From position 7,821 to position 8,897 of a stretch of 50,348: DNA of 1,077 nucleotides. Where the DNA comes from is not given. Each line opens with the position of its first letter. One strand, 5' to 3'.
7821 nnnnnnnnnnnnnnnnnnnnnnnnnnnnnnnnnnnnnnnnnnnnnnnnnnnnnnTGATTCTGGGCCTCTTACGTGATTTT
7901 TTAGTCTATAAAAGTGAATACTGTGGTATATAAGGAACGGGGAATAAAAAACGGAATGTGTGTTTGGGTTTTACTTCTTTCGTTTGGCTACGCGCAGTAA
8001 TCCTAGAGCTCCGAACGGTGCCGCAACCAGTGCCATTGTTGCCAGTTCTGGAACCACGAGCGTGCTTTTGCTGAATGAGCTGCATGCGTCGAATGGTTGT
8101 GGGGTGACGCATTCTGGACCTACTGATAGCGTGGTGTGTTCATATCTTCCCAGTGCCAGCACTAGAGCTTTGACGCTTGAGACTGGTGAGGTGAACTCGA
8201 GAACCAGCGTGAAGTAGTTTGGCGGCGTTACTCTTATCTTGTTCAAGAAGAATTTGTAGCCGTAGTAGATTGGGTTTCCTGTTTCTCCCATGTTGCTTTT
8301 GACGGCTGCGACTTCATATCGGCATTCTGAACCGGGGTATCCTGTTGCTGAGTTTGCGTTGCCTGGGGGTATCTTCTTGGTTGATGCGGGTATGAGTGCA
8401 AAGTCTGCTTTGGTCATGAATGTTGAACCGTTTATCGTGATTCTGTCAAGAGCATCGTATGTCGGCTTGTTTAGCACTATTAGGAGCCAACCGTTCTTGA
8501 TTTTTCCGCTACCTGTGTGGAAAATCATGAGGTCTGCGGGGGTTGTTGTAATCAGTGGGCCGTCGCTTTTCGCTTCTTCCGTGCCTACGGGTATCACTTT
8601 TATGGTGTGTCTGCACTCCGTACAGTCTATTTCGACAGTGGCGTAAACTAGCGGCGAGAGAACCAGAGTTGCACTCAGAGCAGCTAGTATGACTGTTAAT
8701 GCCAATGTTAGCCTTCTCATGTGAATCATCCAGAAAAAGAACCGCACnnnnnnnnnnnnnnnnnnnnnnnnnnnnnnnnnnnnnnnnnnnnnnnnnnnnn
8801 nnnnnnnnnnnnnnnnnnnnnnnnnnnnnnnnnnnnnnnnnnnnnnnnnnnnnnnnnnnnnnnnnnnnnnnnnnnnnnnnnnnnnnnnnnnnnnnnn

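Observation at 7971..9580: Tandem paralogous secreted proteins ending in VVPEL-TM-basic signals, adjacent to the sortase gene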

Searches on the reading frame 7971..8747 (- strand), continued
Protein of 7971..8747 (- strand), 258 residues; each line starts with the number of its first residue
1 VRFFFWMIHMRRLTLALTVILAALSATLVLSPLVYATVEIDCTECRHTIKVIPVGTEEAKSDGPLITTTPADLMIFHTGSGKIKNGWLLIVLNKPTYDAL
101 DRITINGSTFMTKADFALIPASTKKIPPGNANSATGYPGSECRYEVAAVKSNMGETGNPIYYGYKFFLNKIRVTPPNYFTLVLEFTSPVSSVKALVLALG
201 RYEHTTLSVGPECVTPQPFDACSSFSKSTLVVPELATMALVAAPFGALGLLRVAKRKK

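Call 49: predict_structure(alignment_id=A2)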
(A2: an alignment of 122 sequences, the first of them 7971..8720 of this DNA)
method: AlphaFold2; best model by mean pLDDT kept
length: 249 residues; sequences in the alignment: 122
mean_pLDDT: 84.4   pTM: 0.75
mean pLDDT of the five models: 84.4, 84.4, 82.0, 81.5, 79.6
residues with pLDDT >= 90: 153; 70-90: 31; 50-70: 54; < 50: 11
segments of 3 or more residues with pLDDT < 50: 26-32
pLDDT, mean of each block of 10 residues (from residue 1): 76 78 48 75 79 84 95 95 98 98 98 96 95 95 93 98 95 98 97 82 79 80 56 62 59
secondary structure, 60 per line:
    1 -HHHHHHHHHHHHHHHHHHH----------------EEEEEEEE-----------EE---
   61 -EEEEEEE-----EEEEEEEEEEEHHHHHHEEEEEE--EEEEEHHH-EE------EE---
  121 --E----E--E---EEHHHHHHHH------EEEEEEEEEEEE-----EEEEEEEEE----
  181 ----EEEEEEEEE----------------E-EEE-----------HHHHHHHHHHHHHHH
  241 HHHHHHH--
elements in order: H2-20 E37-44 E62-68 E74-84 H85-90 E91-96 E99-103 H137-144 E151-162 E168-176 E185-193 E212-214 H226-247

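Call 53: fold_search(model_id=the predicted structure, library=pdb)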
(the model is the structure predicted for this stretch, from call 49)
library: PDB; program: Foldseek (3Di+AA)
matches with E <= 10: 1521; with E <= 0.001: 0
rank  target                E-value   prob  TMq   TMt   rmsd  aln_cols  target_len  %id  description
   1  7fe0_A                1.6e-03  1.00  0.33  0.42   7.4       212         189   10  AvmM Catalyzes Macrocyclization in Alchivemycin A Biosynthesis (released 2021-09-01)
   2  7fe5_A                1.8e-03  0.99  0.31  0.39   9.2       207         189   11  AvmM Catalyzes Macrocyclization in Alchivemycin A Biosynthesis (released 2021-09-01)
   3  1edy_B                6.1e-03  0.72  0.17  0.29  14.3       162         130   11  CRYSTAL STRUCTURE OF RAT ALPHA 1-MACROGLOBULIN RECEPTOR BINDING DOMAIN (released 2000-12-01)
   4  8ose                  8.5e-03  0.94  0.24  0.12   8.9       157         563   11  C. perfringens chitinase CP4_3455 in complex with inhibitor bisdionin C (released 2023-07-12)
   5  2w1u_D                1.3e-02  0.60  0.21  0.31   8.9       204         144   10  A family 32 carbohydrate-binding module, from the Mu toxin produced by Clostridium perfringens, in complex with beta-D (released 2009-05-05)
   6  4jo5                  1.5e-02  0.35  0.18  0.24  11.5       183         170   10  CBM3a-L domain with flanking linkers from scaffoldin cipA of cellulosome of Clostridium thermocellum (released 2013-07-17)
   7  8oye_A                1.7e-02  0.90  0.24  0.12   8.9       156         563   11  Clostridium perfringens chitinase CP4_3455 E196Q with chitin (released 2023-07-12)
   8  4b96                  1.7e-02  0.69  0.23  0.33  12.6       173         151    8  Family 3b carbohydrate-binding module from the biomass sensoring system of Clostridium clariflavum (released 2013-09-18)
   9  1ayo_A                1.7e-02  0.63  0.20  0.32  12.7       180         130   14  RECEPTOR BINDING DOMAIN OF BOVINE ALPHA-2-MACROGLOBULIN (released 1998-11-25)
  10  4jdz_A                1.8e-02  0.13  0.15  0.10  18.2       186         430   13  Structures of SdrD from Staphylococcus aureus reveal the molecular mechanism of how the cell surface receptors recogni (released 2013-06-19)
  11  8t2v_A                2.0e-02  0.41  0.21  0.08  14.9       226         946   12  Cryo-EM Structures of Full-length Integrin alphaIIbbeta3 in Native Lipids (released 2023-07-26)
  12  4txg                  2.4e-02  0.95  0.28  0.12   9.2       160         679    9  Crystal Structure of a Family GH18 Chitinase from Chromobacterium violaceum (released 2015-10-14)
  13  3h85_A                2.6e-02  0.80  0.25  0.24  12.8       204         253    7  Molecular basis for the association of PIPKI gamma-p90 with the clathrin adaptor AP-2 (released 2009-11-24)
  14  3ohx_C                2.9e-02  0.35  0.19  0.17  14.5       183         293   11  Molecular Basis for Complement Recognition and Inhibition Determined by Crystallographic Studies of the Staphylococcal (released 2010-09-01)
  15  3htl                  2.9e-02  0.21  0.16  0.12  13.2       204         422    7  Structure of the Corynebacterium diphtheriae major pilin SpaA points to a modular pilus assembly with stabilizing isopep (released 2009-09-15)
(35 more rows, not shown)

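Call 61: search_protein_representatives(alignment_id=A2)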
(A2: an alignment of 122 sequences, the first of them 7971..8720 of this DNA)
Query: 122 sequences, 233 profile positions. Proteins with E-value up to 0.001 (for the whole library): 131; up to 1e-10: 108; up to 1e-30: 64. The best 131 are listed.
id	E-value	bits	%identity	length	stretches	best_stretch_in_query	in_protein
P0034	2.5e-100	350.9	-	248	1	2-233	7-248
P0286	3.8e-82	291.3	-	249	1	4-232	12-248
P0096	3.4e-64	232.6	-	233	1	1-232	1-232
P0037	6.4e-64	231.7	-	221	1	6-232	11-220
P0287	7.4e-64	231.5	-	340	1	30-233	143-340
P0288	4.4e-61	222.4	-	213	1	6-232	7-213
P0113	4.8e-60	219.0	-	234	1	1-233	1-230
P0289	9.8e-60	218.0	-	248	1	5-232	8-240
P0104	4.8e-58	212.5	-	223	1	1-232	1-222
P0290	1.8e-54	200.8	-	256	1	5-230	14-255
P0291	2.6e-54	200.2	-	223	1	1-233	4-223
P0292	2.7e-54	200.2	-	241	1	1-233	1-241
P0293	9.7e-54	198.4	-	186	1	84-233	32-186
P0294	2.7e-52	193.6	-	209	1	1-232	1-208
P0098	2.9e-52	193.6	-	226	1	2-233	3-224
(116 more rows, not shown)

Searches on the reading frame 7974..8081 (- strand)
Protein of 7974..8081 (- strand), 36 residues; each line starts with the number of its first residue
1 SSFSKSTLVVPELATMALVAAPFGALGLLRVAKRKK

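Call 7: search_protein_families(library=ncbifam, proteins=[window:7974-8081:-], max_evalue=10)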
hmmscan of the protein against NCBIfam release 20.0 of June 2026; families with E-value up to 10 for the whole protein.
seq(36 aa): 0 families
